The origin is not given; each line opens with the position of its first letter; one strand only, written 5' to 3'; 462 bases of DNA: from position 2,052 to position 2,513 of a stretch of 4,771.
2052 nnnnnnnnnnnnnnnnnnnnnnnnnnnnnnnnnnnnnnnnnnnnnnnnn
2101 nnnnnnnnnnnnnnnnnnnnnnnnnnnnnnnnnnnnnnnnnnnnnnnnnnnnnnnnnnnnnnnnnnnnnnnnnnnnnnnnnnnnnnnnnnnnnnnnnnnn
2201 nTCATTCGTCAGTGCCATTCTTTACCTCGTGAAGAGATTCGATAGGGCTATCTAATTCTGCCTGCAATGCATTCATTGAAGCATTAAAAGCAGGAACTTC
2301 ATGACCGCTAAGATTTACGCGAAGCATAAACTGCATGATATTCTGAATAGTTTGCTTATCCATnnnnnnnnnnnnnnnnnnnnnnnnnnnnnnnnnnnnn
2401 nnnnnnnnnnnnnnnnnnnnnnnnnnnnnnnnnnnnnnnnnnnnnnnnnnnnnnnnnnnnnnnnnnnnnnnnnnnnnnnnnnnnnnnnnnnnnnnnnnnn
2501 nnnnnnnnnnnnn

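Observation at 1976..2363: Two tiny overlapping acidic ORFs appended to the tailspike gene: an uncharacterised two-gene module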

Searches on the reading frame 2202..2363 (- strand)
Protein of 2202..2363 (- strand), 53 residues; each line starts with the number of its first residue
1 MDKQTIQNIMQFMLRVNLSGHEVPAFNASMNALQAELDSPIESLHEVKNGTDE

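Call 3: search_protein_families(library=pfam, proteins=[window:2202-2363:-], max_evalue=1)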
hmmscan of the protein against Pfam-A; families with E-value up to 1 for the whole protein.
window:2202-2363:- (53 aa): 1 family
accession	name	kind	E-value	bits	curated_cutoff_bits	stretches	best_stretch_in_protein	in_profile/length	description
PF24918.1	NET2A_C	-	0.018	15.3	27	1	7-43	13-49/180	NET2A, C-terminal domain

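Call 4: search_protein_families(library=phrogs, proteins=[window:2202-2363:-], max_evalue=1)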
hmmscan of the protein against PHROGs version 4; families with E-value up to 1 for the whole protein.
window:2202-2363:- (53 aa): 2 families
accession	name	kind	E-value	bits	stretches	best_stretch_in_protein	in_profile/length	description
phrog_18977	-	unknown function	0.00044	20.8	1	3-44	8-46/55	-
phrog_23842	-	unknown function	0.028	14.7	1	2-39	233-270/317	-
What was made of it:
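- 2202..2363 (-): ORF1, 53 aa, acidic. The model shows a helical hairpin (residues 3-16 and 24-38) and a disordered C-terminal tail. There is a weak match to phrog_18977, function unknown, E 4.4e-4 (call 4).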

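Call 13: find_homologous_proteins(query=window:2202-2363:-, max_evalue=0.01)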
Query window:2202-2363:- (53 aa): 31 proteins with E <= 0.01 among 31 candidates.
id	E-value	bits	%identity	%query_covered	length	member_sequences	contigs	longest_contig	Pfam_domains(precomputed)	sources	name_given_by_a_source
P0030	1.7e-25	104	98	100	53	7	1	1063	-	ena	-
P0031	3.2e-22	94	91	100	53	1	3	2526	-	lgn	-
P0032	1.3e-21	92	89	100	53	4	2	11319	-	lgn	-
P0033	1.0e-20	89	87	100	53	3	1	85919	-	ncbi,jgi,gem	-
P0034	4.9e-19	84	83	100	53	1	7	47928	-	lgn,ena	-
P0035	1.8e-16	76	75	100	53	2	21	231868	-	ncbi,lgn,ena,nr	ncbi:TPA: hypothetical protein JLN00_000113 [Escherichia coli]|nr:hypothetical protein [Escherichia 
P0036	2.6e-16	76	100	74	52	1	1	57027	-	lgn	-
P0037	4.8e-16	75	75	100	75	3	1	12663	-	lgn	-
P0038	5.1e-16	75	89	83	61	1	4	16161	-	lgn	-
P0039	1.8e-15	73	97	72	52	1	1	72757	-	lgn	-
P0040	3.8e-15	72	95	72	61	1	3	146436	-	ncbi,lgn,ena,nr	ncbi:hypothetical protein NGH15_13595 [Escherichia coli]|nr:hypothetical protein [Escherichia coli]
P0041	8.9e-15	71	95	72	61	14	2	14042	-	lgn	-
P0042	1.1e-14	71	70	100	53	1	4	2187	-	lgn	-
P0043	1.7e-14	70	92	72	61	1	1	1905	-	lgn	-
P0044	1.8e-14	70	68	100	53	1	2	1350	-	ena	-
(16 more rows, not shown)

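Call 21: find_related_loci(query=A2, collection=genome_contigs, flank=6000)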
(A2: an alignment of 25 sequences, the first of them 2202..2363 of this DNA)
Query A2 (53 aa) in genome_contigs; peptide patterns used: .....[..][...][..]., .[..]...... (x = any residue, [..] = any of these).
40 stretches matched a pattern, but none encodes a relative of the query by tblastn (E <= 1e-3).

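Call 22: find_related_loci(query=A2, collection=viral_contigs, flank=6000)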
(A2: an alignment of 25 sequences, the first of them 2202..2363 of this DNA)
Query A2 (53 aa) in viral_contigs; peptide patterns used: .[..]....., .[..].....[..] (x = any residue, [..] = any of these).
43 stretches matched a pattern; 13 encode a relative of the query (tblastn E <= 1e-3); 13 distinct loci.
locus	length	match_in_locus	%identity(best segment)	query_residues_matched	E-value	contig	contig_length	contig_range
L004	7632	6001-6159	100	1-53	5e-33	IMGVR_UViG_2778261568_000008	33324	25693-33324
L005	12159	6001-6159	89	1-53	2e-28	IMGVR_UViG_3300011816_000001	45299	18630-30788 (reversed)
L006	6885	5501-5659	87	1-53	2e-28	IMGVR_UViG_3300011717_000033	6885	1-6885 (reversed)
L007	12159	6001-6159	75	1-53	1e-23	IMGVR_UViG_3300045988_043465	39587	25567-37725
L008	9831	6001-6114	97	1-38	8e-22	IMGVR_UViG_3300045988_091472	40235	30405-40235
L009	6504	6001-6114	97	1-38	8e-22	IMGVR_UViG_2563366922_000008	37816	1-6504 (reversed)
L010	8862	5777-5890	95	1-38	3e-21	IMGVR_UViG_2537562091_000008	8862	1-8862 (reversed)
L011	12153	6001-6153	65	1-51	6e-20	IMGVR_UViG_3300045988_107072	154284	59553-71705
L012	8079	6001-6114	87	1-38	2e-19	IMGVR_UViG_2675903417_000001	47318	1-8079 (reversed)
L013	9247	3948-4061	87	1-38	2e-19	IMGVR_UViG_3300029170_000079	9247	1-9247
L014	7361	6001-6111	81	1-37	4e-17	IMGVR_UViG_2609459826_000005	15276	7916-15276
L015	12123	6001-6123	56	1-41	4e-11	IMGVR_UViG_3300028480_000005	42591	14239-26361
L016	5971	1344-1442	52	4-36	9e-7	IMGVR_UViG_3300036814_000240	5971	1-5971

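Call 28: predict_structure(alignment_id=A2)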
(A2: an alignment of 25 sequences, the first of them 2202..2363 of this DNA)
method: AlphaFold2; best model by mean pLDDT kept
length: 53 residues; sequences in the alignment: 25
mean_pLDDT: 76.8   pTM: 0.52
mean pLDDT of the five models: 76.8, 74.6, 73.3, 66.8, 65.6
residues with pLDDT >= 90: 17; 70-90: 21; 50-70: 9; < 50: 6
segments of 3 or more residues with pLDDT < 50: 48-53
pLDDT, mean of each block of 10 residues (from residue 1): 89 81 84 87 53 44
secondary structure, 60 per line:
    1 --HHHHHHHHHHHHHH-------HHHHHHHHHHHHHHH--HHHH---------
elements in order: H3-16 H24-38 H41-44
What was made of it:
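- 2202..2363 (-): AlphaFold pLDDT is 81-89 over residues 1-40 (call 28).
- Closest known: T4 gp57A, a small general tail-fibre chaperone. Same: ORF1 is likewise tiny and is encoded with a trimeric receptor-binding protein; its model is a helical hairpin (call 28).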

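Call 35: find_homologous_proteins(query=A3, max_evalue=0.01)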
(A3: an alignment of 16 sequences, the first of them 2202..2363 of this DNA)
Query A3 (16 sequences) (53 aa, profile of the alignment): 261 proteins with E <= 0.01 among 467 candidates; the best 120 are listed.
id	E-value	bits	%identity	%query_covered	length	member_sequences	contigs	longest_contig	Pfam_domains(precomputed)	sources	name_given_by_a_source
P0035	4.3e-26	108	75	100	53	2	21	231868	-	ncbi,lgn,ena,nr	ncbi:TPA: hypothetical protein JLN00_000113 [Escherichia coli]|nr:hypothetical protein [Escherichia 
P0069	4.4e-26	108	74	100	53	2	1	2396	-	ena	-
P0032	4.4e-26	108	89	100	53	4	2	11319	-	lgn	-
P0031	8.1e-26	107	91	100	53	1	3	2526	-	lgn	-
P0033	8.7e-26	107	87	100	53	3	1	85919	-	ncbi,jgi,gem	-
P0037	1.2e-25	107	75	100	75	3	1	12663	-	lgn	-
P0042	3.0e-25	105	70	100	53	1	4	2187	-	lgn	-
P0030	3.1e-25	105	98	100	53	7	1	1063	-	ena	-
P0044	4.0e-25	105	68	100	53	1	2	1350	-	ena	-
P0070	4.2e-25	105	66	100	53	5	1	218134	-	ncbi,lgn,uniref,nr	ncbi:hypothetical protein [Enterobacter roggenkampii]|uniref:hypothetical protein n=1 Tax=Enterobact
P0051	5.1e-25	105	70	100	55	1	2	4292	-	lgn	-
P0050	5.3e-25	104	66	100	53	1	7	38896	-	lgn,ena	-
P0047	6.4e-25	104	92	72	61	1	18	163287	-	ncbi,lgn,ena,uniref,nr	ncbi:TPA: hypothetical protein MDA92_004497 [Escherichia coli]|uniref:hypothetical protein n=1 Tax=E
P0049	6.8e-25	104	92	72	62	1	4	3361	-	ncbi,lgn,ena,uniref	ncbi:hypothetical protein [Enterobacter hormaechei]|uniref:hypothetical protein n=1 Tax=Enterobacter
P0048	8.8e-25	104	92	72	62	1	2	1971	-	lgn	-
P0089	2.1e-20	90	74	72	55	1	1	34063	-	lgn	-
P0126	5.1e-16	76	60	85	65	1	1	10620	-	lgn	-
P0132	7.3e-15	72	55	62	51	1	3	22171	-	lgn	-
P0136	2.9e-14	70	51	81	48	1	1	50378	-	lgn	-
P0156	7.5e-13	66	68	47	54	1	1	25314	-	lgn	-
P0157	9.2e-13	65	55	58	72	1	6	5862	-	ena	-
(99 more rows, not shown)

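Call 36: find_encoding_contigs(protein=P0136, flank=5000, max_places=2)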
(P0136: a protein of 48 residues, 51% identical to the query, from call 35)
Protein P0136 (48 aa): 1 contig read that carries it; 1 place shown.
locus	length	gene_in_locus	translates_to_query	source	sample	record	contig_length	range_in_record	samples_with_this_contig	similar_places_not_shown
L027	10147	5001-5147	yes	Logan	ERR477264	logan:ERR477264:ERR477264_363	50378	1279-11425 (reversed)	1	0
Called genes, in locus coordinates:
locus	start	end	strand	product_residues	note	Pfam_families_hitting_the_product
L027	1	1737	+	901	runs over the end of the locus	-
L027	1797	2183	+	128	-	-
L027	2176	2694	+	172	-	PF01520:Amidase_3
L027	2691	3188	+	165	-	-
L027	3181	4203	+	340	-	-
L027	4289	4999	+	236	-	-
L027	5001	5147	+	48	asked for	-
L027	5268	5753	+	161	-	-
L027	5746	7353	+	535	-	PF22530:Terminase-T7_RNaseH-like (faint)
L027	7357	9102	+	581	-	PF12236:Head-tail_con (faint)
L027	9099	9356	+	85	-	-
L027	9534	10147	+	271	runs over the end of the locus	-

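Call 37: find_encoding_contigs(protein=P0156, flank=5000, max_places=2)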
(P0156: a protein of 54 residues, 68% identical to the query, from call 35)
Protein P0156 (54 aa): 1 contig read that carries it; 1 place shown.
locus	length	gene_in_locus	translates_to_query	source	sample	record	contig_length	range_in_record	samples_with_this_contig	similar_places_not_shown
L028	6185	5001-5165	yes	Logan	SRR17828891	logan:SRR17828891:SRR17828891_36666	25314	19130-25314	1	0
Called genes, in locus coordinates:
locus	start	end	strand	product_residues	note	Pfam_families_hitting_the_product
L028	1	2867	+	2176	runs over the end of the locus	PF18834:LPD22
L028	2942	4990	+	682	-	-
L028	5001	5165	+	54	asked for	-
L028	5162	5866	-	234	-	PF05711:TylF, PF13578:Methyltransf_24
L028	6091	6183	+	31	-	?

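Call 38: find_encoding_contigs(protein=P0132, flank=5000, max_places=2)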
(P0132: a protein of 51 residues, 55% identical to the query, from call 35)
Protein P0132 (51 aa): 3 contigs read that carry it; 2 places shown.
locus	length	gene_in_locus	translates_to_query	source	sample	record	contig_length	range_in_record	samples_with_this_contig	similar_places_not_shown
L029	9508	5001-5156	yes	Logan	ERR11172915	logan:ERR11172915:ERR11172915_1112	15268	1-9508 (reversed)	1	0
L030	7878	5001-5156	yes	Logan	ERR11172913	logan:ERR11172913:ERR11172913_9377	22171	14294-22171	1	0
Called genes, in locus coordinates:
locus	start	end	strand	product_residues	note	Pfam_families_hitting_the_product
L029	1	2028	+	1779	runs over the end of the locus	PF20155:TMP_3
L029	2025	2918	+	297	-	-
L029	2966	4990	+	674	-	-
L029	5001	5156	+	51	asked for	-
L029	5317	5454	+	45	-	-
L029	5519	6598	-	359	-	PF04577:Glyco_transf_61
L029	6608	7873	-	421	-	PF14305:ATPgrasp_TupA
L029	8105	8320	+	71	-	-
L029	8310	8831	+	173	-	PF00959:Phage_lysozyme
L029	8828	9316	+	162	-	-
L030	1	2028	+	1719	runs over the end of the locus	PF20155:TMP_3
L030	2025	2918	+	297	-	-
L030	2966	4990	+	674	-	-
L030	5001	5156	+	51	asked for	-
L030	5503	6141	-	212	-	PF08795:DUF1796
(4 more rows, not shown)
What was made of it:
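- Unrelated loci also have convergent glycan-modifying genes after ORF1 (calls 37, 38).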

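Call 41: search_solved_structures(query=A3, max_evalue=10)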
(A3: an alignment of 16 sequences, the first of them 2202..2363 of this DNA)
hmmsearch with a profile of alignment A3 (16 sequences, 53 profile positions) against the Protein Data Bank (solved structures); distinct sequences matched with E-value up to 10: 5.
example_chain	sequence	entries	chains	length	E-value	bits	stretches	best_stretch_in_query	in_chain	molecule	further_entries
5ubb_A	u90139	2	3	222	0.034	17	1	3-31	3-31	Alpha N-terminal protein methyltransferase 1B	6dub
7yhr_A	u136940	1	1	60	0.23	14.3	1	13-50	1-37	Anti-CRISPR protein Type I-C5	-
6kdr_A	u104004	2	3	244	0.27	14.1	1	6-31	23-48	Alpha N-terminal protein methyltransferase 1B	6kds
3vyy_A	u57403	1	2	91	0.91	12.4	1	7-29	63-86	ATP-dependent RNA helicase A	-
9d01_A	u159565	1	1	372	2.4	11.1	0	26-43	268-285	a-iTHR-201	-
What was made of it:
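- On Anti-CRISPR / anti-restriction small acidic proteins: The best match is AcrIC5 (7yhr) at E 0.23, which is not significant (call 41).
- The only match to a solved anti-CRISPR is not significant (AcrIC5, E 0.23, call 41).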

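Call 43: search_protein_families(library=ncbifam, proteins=[window:2202-2363:-, L028:2942-4990:+, L029:2966-4990:+, L027:4289-4999:+], max_evalue=1)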
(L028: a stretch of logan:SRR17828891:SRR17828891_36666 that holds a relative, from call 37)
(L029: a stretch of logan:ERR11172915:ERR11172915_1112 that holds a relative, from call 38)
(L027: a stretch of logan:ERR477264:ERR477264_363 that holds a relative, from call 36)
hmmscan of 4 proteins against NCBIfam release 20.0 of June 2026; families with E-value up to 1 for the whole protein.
window:2202-2363:- (53 aa): 0 families

L028:2942-4990:+ (682 aa): 0 families

L029:2966-4990:+ (674 aa): 0 families

L027:4289-4999:+ (236 aa): 0 families

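Call 44: search_protein_families(library=pfam, proteins=[L028:2942-4990:+, L029:2966-4990:+, L027:4289-4999:+, L015:3659-5992:+, L016:1308-1532:+], max_evalue=1)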
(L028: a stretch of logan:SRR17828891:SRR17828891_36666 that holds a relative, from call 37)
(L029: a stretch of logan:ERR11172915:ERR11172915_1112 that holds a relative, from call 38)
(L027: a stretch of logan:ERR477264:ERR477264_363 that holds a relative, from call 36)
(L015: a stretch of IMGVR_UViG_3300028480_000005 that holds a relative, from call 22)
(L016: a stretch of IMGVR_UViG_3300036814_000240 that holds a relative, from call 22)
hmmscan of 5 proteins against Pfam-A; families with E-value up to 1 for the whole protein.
L028:2942-4990:+ (682 aa): 2 families
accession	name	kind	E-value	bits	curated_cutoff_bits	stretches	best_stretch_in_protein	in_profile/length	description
PF12708.12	Pect-lyase_RHGA_epim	-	0.0029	17.9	27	1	289-351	3-65/213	Rhamnogalacturonase A/epimerase, pectate lyase-like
PF03896.21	TRAP_alpha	-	0.87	9.2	24.7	0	183-220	38-75/180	Translocon-associated protein (TRAP), alpha subunit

L029:2966-4990:+ (674 aa): 1 family
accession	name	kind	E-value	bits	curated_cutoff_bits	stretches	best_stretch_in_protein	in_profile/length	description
PF11081.13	Adeno_L433K_22K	-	0.12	12.9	19.2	1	12-94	3-82/168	Adenovirus L4-33K/L4-22K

L027:4289-4999:+ (236 aa): 0 families

L015:3659-5992:+ (777 aa): 0 families

L016:1308-1532:+ (74 aa): 1 family
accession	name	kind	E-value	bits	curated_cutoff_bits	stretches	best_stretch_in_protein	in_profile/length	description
PF13224.11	DUF4032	-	0.059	13.7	23.8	1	7-59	73-123/163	Domain of unknown function (DUF4032)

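Call 45: search_dna_similar(query=window:2205-2363:-, collection=phages, mode=protein, max_evalue=0.01, max_rows=40)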
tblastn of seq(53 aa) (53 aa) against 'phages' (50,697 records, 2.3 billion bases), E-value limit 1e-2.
Records with a match: 7; places in all: 7; records where one place covers at least 80% of the query: 1.
Best place of each record, by identity: 80-90% 5; <60% 2.
By first word of the organism name: Escherichia 5; Kagunavirus 1; Aeromonas 1.
By host as written in the record: Escherichia coli K-12 MG1655 4; Escherichia coli 1; - 1; Aeromonas salmonicida 1.
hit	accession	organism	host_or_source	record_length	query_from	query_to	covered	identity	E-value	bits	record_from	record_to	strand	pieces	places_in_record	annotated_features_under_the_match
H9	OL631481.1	Escherichia phage ECML-183-2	Escherichia coli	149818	1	38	72%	86.8%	3e-15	72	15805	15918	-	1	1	none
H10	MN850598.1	Escherichia phage nieznany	Escherichia coli K-12 MG1655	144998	1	38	72%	86.8%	4e-15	72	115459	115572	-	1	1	hypothetical protein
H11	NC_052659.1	Escherichia phage nieznany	Escherichia coli K-12 MG1655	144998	1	38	72%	86.8%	4e-15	72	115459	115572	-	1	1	hypothetical protein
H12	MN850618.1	Escherichia phage tuntematon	Escherichia coli K-12 MG1655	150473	1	38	72%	84.2%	1e-14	71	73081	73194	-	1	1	hypothetical protein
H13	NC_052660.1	Escherichia phage tuntematon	Escherichia coli K-12 MG1655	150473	1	38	72%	84.2%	1e-14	71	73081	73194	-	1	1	hypothetical protein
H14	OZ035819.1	Kagunavirus LM02P1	-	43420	1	49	92%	55.1%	4e-9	55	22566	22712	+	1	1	record has no annotation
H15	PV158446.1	Aeromonas phage AsC4_1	Aeromonas salmonicida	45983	1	34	64%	52.9%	1e-3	39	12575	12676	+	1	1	hypothetical protein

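Call 47: get_annotated_region(hit=H10, flank=5000)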
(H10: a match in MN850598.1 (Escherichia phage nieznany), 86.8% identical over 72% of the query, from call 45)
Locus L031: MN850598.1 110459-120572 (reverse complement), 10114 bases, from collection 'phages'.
description: Escherichia phage nieznany, complete genome.
organism: Escherichia phage nieznany (NCBI taxid 2696432)
taxonomy: Viruses; Duplodnaviria; Heunggongvirae; Uroviricota; Caudoviricetes; Stephanstirmvirinae; Phapecoctavirus; Phapecoctavirus nieznany
host: Escherichia coli K-12 MG1655; source: wastewater; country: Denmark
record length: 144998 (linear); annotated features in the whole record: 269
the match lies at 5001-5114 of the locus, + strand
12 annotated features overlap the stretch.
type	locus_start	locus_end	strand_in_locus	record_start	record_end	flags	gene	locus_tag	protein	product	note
CDS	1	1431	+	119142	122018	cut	-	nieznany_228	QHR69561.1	tail fiber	PVOGs: VOG1347; tail fiber [Escherichia phage 121Q]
CDS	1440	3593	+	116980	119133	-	-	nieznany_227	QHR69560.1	hypothetical protein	PVOGs: VOG9959; Hypothetical protein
CDS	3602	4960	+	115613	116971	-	-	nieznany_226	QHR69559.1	hypothetical protein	Hypothetical protein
CDS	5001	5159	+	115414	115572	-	-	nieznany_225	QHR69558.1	hypothetical protein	Hypothetical protein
CDS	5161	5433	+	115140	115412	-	-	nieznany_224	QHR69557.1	hypothetical protein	Hypothetical protein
CDS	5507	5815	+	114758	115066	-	-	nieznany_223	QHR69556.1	tailspike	tailspike [Salmonella phage Marshall]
CDS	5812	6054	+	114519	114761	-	-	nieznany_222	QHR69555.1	hypothetical protein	PVOGs: VOG5254; Hypothetical protein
CDS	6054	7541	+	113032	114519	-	-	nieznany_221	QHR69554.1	hypothetical protein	PVOGs: VOG4691; Hypothetical protein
CDS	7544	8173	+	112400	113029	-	-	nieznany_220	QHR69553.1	hypothetical protein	Hypothetical protein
CDS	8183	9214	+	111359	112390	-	-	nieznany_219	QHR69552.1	hypothetical protein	putative gpH domain protein [Escherichia phage phAPEC8]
CDS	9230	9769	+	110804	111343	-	-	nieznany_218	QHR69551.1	hypothetical protein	PVOGs: VOG0227; Hypothetical protein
CDS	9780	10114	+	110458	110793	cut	-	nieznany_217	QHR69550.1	hypothetical protein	PVOGs: VOG5307; Hypothetical protein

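Call 57: get_annotated_region(hit=H14, flank=4000)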
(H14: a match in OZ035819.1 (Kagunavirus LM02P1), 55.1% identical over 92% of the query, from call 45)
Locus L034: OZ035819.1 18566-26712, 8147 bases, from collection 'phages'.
description: Kagunavirus LM02P1 genome assembly, chromosome: 1.
organism: Kagunavirus LM02P1 (NCBI taxid 3108118)
taxonomy: Viruses; Duplodnaviria; Heunggongvirae; Uroviricota; Caudoviricetes; Guernseyvirinae; Kagunavirus
host: -; source: -; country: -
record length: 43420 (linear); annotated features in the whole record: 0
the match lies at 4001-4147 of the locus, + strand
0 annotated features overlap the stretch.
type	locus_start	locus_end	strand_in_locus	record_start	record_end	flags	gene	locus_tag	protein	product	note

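Call 63: fold_search(model_id=the predicted structure, library=pdb)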
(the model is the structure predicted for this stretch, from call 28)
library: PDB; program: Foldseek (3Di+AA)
matches with E <= 10: 38; with E <= 0.001: 0
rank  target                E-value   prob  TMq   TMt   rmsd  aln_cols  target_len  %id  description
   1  8wt9_D                3.0e+00  0.35  0.61  0.13   3.9        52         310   19  Cryo-EM structure of the IS621 recombinase in complex with bridge RNA, donor DNA, and target DNA in the post-strand ex (released 2024-06-26)
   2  5udo_C                3.7e+00  0.44  0.59  0.70   2.0        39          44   15  Crystal structure of the coiled-coil domain from Listeria Innocua Phage Integrase (Tetragonal Form II) (released 2017-06-07)
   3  9oox_E                3.7e+00  0.18  0.55  0.37   4.5        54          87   13  Cryo-EM Structure of the Escherichia phage HK446 Rip1 in complex with the Enterobacteria phage T6 small terminase (released 2026-02-04)
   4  6vek_A                4.3e+00  0.30  0.54  0.11   2.2        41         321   15  Contact-dependent growth inhibition toxin-immunity protein complex from from E. coli 3006, full-length (released 2021-01-27)
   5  8kbb_E                4.3e+00  0.23  0.63  0.29   4.4        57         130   19  Structure of apo-CmTad1 (released 2024-08-07)
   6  5u96_B                4.9e+00  0.28  0.59  0.63   2.5        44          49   18  Crystal structure of the coiled-coil domain from Listeria Innocua (Tetragonal Form) (released 2017-05-24)
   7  8kbb_I                4.9e+00  0.21  0.63  0.29   4.5        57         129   19  Structure of apo-CmTad1 (released 2024-08-07)
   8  2a26_A                5.3e+00  0.25  0.60  0.66   2.9        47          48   15  Crystal structure of the N-terminal, dimerization domain of Siah Interacting Protein (released 2005-08-09)
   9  1lrz                  5.3e+00  0.23  0.61  0.10   3.4        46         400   17  x-ray crystal structure of staphylococcus aureus femA (released 2002-09-04)
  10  6zrn_C                6.0e+00  0.28  0.64  0.66   2.7        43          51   12  Crystal structure of the RLIP76 Ral binding domain mutant (E427S/L429M/Q433L/K440R) in complex with RalB-GMPPNP (released 2020-11-25)
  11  1zke_A                6.0e+00  0.13  0.54  0.36   7.4        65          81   18  1.6 A Crystal Structure of a Protein HP1531 of Unknown Function from Helicobacter pylori (released 2005-06-28)
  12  2jqh_MODEL_1_A        6.0e+00  0.08  0.40  0.33   5.0        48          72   27  VPS4B MIT (released 2007-10-16)
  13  8a7f_B                6.0e+00  0.06  0.35  0.09   5.0        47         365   19  Crystal structure of a chimeric LOV-Histidine kinase SB2F1-I66R mutant (asymmetrical variant, trigonal form with long  (released 2024-01-10)
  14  8kbc_A                6.5e+00  0.18  0.63  0.30   4.8        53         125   11  Structure of CmTad1 complexed with cAAA (released 2024-08-21)
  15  6zrn_D                6.9e+00  0.33  0.60  0.56   1.1        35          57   11  Crystal structure of the RLIP76 Ral binding domain mutant (E427S/L429M/Q433L/K440R) in complex with RalB-GMPPNP (released 2020-11-25)
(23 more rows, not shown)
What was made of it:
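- On T4 gp57A-like small chaperone: The PDB sequence and fold searches gave nothing significant (calls 41, 63).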

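Call 70: find_encoding_contigs(protein=P0157, flank=4000, max_places=2)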
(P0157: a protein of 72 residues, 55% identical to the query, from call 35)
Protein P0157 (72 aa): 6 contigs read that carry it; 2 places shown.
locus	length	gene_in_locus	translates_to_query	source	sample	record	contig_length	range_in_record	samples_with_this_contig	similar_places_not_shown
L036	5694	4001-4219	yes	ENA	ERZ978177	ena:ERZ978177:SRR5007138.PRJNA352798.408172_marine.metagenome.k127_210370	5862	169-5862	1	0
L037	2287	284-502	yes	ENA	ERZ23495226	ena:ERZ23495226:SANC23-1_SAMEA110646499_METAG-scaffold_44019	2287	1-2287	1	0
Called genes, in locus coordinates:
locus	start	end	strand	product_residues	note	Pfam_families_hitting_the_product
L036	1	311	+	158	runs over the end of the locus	?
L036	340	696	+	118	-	-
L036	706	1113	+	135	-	-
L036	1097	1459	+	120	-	-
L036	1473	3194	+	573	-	-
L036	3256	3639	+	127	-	-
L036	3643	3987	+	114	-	-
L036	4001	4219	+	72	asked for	-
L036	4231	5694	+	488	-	?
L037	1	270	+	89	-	?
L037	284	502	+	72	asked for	-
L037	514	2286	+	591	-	?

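Call 71: find_encoding_contigs(protein=P0126, flank=4000, max_places=1)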
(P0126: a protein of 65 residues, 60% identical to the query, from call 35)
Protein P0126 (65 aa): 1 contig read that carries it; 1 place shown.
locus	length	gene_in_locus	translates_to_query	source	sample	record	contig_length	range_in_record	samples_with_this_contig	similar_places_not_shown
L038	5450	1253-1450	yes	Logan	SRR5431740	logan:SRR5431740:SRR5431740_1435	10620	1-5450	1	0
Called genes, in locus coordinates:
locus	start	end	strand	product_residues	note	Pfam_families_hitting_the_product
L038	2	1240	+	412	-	?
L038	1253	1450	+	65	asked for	-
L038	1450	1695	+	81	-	-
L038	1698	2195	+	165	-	-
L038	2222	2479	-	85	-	-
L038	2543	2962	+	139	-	PF00877:NLPC_P60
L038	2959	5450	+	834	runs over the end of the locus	-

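Call 72: find_encoding_contigs(protein=P0089, flank=4000, max_places=1)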
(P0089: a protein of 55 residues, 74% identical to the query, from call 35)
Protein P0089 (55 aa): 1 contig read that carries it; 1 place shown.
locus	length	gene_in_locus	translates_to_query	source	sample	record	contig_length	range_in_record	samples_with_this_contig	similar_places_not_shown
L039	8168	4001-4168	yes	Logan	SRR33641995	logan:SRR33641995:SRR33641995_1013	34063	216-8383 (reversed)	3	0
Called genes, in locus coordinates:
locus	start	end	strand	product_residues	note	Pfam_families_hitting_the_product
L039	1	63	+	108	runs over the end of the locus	PF10761:DUF2590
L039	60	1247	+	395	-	PF04865:Baseplate_J (faint)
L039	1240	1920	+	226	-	PF09684:Tail_P2_I (weak)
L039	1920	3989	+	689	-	PF12571:Phage_tail_fib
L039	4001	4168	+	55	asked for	-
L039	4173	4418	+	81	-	-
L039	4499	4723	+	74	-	-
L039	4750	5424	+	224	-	-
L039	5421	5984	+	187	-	PF25759:HP1_ORF34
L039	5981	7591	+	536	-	-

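Call 79: find_related_loci(query=A7, collection=viral_contigs, flank=2500)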
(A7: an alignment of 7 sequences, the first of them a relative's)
Query A7 (55 aa) in viral_contigs; peptide patterns used: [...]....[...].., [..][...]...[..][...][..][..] (x = any residue, [..] = any of these).
81 stretches matched a pattern; 4 encode a relative of the query (tblastn E <= 1e-3); 4 distinct loci.
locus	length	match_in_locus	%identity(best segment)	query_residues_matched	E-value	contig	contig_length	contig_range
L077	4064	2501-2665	100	1-55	4e-34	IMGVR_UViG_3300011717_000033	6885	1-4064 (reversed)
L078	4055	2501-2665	75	1-55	2e-24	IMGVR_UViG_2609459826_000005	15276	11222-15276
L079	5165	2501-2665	73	1-55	3e-24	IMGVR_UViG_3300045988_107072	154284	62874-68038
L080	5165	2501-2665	78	1-55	1e-22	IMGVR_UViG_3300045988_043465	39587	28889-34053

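Call 90: search_protein_families(library=padloc, proteins=[window:2202-2363:-, L039:4499-4723:+], max_evalue=0.1)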
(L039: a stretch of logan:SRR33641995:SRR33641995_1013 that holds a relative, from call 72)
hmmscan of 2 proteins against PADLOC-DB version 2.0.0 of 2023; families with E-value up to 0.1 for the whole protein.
window:2202-2363:- (53 aa): 0 families

L039:4499-4723:+ (74 aa): 0 families
